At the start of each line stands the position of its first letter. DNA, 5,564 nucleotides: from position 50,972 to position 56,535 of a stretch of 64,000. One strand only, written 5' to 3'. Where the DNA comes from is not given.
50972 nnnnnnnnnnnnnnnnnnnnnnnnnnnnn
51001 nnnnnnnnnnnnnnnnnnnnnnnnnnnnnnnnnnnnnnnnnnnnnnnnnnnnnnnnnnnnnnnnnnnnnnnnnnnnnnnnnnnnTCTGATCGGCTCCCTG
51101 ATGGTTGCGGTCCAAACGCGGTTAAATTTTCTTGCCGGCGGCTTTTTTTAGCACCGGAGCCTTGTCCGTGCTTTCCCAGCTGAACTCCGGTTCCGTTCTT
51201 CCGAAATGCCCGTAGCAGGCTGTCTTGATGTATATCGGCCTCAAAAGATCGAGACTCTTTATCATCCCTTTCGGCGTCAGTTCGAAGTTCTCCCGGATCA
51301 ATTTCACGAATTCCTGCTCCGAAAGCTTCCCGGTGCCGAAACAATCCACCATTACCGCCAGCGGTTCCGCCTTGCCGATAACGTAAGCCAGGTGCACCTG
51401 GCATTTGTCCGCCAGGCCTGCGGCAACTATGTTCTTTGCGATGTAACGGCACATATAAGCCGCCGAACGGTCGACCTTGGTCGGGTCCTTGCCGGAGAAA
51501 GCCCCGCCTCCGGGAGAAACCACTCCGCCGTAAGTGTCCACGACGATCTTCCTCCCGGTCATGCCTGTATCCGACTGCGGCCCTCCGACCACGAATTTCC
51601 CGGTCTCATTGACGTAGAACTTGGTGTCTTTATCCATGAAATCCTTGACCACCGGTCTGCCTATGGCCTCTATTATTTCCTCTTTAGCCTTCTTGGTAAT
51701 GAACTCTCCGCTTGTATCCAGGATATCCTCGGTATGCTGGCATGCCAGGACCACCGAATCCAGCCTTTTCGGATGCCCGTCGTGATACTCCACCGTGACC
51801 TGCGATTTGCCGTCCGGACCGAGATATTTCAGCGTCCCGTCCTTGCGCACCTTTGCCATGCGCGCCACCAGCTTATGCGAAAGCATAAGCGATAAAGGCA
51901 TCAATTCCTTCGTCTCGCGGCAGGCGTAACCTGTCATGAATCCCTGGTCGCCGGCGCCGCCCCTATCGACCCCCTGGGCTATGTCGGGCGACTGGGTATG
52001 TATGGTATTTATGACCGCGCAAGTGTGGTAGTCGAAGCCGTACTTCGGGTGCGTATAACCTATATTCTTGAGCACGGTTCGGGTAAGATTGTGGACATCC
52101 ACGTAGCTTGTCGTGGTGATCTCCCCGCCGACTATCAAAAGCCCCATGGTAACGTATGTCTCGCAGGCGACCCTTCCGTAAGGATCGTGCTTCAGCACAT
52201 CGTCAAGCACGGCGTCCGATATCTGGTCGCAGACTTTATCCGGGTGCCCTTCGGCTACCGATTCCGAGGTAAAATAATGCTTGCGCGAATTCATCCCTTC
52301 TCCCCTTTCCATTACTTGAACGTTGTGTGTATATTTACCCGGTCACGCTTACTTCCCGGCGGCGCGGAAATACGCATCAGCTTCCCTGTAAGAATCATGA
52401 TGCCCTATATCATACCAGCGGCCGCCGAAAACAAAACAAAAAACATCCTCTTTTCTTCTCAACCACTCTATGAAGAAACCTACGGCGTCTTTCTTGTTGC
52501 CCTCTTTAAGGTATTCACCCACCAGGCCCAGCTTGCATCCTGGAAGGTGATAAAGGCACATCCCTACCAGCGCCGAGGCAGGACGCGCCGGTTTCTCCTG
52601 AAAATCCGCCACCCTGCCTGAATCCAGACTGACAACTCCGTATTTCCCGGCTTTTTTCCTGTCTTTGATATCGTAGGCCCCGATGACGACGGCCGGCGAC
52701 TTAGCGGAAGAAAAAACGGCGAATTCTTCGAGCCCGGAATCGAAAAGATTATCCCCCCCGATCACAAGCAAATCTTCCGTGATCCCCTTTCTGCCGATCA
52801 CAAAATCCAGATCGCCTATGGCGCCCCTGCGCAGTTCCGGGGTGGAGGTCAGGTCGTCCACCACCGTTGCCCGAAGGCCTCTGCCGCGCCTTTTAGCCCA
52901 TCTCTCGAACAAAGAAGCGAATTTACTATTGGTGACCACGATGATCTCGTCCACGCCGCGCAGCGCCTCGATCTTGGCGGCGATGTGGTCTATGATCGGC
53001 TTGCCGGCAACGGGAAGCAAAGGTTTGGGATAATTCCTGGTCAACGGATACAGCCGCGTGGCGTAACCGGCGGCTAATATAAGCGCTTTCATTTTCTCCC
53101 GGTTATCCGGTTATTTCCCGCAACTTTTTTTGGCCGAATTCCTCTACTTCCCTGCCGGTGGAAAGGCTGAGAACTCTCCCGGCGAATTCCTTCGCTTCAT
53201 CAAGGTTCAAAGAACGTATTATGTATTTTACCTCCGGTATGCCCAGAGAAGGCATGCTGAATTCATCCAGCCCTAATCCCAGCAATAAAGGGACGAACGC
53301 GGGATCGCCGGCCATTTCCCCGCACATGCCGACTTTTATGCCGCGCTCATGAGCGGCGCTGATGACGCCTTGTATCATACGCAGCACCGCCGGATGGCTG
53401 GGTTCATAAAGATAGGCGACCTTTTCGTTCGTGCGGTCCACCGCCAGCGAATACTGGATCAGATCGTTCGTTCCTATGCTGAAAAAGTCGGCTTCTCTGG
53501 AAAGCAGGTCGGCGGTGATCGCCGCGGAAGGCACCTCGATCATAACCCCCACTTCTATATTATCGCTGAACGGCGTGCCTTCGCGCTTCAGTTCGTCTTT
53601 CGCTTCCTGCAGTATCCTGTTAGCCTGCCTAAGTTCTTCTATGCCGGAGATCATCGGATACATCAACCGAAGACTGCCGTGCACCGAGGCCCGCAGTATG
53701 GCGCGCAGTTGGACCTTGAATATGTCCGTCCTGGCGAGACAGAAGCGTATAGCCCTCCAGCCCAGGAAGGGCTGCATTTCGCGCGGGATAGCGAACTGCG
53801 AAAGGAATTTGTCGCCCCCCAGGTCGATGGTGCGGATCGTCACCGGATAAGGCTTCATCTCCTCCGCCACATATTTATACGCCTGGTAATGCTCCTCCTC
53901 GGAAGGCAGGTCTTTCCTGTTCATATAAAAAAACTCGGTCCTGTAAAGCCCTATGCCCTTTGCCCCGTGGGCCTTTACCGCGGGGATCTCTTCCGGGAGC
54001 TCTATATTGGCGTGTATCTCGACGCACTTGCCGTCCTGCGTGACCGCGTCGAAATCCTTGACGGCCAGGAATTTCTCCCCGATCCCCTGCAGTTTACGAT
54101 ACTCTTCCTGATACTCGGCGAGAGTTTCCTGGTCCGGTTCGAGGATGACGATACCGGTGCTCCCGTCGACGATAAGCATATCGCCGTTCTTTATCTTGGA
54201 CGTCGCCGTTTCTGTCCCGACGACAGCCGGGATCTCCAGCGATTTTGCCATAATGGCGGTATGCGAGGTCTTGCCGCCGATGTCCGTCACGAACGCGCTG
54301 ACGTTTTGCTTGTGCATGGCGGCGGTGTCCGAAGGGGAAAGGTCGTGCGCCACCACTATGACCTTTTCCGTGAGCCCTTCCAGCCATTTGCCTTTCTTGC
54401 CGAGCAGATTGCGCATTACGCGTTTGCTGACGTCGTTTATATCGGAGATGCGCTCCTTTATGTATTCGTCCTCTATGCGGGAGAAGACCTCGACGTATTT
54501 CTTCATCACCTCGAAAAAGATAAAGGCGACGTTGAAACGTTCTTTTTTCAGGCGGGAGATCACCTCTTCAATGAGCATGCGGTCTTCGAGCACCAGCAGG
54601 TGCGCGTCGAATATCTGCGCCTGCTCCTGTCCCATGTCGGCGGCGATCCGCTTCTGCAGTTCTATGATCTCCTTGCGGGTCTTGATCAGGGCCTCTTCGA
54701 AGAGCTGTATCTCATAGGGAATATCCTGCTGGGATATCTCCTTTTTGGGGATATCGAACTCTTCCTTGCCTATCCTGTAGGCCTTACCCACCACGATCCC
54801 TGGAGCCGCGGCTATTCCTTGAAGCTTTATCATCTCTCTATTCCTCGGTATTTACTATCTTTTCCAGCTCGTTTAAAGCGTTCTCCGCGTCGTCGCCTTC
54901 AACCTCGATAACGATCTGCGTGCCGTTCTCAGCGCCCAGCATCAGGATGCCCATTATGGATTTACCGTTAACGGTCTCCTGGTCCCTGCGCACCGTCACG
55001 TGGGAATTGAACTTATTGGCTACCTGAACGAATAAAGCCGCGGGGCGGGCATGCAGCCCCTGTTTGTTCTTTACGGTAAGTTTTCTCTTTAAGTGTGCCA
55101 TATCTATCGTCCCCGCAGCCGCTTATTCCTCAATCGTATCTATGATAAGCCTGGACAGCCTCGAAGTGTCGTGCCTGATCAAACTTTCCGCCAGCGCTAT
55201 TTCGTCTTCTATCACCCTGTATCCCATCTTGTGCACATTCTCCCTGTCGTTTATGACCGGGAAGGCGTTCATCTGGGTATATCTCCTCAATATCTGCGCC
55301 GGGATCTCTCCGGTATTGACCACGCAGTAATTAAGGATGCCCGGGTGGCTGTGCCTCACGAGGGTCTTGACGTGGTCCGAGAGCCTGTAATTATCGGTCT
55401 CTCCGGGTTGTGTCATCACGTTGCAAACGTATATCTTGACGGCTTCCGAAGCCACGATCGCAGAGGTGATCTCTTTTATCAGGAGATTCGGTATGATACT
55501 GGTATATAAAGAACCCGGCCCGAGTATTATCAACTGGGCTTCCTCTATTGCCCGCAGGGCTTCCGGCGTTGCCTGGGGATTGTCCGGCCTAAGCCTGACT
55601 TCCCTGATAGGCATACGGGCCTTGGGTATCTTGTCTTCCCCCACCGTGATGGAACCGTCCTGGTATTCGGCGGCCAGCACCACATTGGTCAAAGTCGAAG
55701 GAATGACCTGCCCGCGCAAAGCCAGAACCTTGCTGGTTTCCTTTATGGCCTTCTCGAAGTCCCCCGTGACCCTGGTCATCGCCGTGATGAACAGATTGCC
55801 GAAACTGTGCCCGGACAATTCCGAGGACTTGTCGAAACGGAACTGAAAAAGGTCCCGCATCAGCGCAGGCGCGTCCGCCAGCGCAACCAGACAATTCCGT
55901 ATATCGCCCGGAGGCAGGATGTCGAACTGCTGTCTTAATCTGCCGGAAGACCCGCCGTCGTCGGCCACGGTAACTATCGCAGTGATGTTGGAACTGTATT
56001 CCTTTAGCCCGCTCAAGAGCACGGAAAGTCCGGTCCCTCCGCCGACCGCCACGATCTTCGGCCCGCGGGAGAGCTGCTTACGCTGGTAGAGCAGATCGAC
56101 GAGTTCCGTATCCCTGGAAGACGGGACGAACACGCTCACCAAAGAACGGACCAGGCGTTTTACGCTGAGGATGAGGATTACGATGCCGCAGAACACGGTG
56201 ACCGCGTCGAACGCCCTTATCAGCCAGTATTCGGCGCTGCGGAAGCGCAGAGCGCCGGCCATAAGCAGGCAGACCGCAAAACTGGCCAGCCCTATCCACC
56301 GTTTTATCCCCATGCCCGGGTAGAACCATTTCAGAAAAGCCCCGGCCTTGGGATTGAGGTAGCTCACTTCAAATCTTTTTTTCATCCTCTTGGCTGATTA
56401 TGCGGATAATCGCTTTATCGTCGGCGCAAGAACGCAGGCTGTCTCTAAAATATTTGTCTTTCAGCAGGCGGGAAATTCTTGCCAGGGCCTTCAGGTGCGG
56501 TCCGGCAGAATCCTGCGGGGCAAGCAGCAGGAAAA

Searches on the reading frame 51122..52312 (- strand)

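Call 88: search_protein_families(library=pfam, proteins=[window:51122-52312:-], max_evalue=0.00001)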
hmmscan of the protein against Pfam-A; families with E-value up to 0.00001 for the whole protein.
window:51122-52312:- (396 aa): 3 families
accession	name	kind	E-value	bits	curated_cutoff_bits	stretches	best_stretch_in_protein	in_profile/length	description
PF02773.21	S-AdoMet_synt_C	-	1.1e-63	213.7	25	1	242-380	1-137/138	S-adenosylmethionine synthetase, C-terminal domain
PF00438.25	S-AdoMet_synt_N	-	6.2e-42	142.6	33.1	1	12-109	2-99/99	S-adenosylmethionine synthetase, N-terminal domain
PF02772.21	S-AdoMet_synt_M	-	3e-40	137.5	29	1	118-240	2-120/120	S-adenosylmethionine synthetase, central domain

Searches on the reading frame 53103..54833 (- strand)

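Call 88: search_protein_families(library=pfam, proteins=[window:53103-54833:-], max_evalue=0.00001)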
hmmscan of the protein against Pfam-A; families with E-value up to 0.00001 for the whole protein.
window:53103-54833:- (576 aa): 3 families
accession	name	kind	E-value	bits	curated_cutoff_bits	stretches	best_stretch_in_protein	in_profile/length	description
PF02896.24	PEP-utilizers_C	-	5.1e-117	390.7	22.8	1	258-543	7-292/293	PEP-utilising enzyme, PEP-binding domain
PF05524.18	PEP-utilisers_N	-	1e-29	103.6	24.4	1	5-128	1-121/121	PEP-utilising enzyme, N-terminal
PF00391.29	PEP-utilizers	-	4.5e-28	97.1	23.1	1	155-227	2-72/72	PEP-utilising enzyme, mobile domain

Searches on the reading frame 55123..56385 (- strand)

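Call 88: search_protein_families(library=pfam, proteins=[window:55123-56385:-], max_evalue=0.00001)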
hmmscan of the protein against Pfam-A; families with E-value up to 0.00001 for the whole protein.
window:55123-56385:- (420 aa): 1 family
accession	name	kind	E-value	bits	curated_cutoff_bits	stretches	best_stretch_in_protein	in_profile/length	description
PF01933.23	CofD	-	2.2e-115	385.3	30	1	111-396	1-289/290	2-phospho-L-lactate transferase CofD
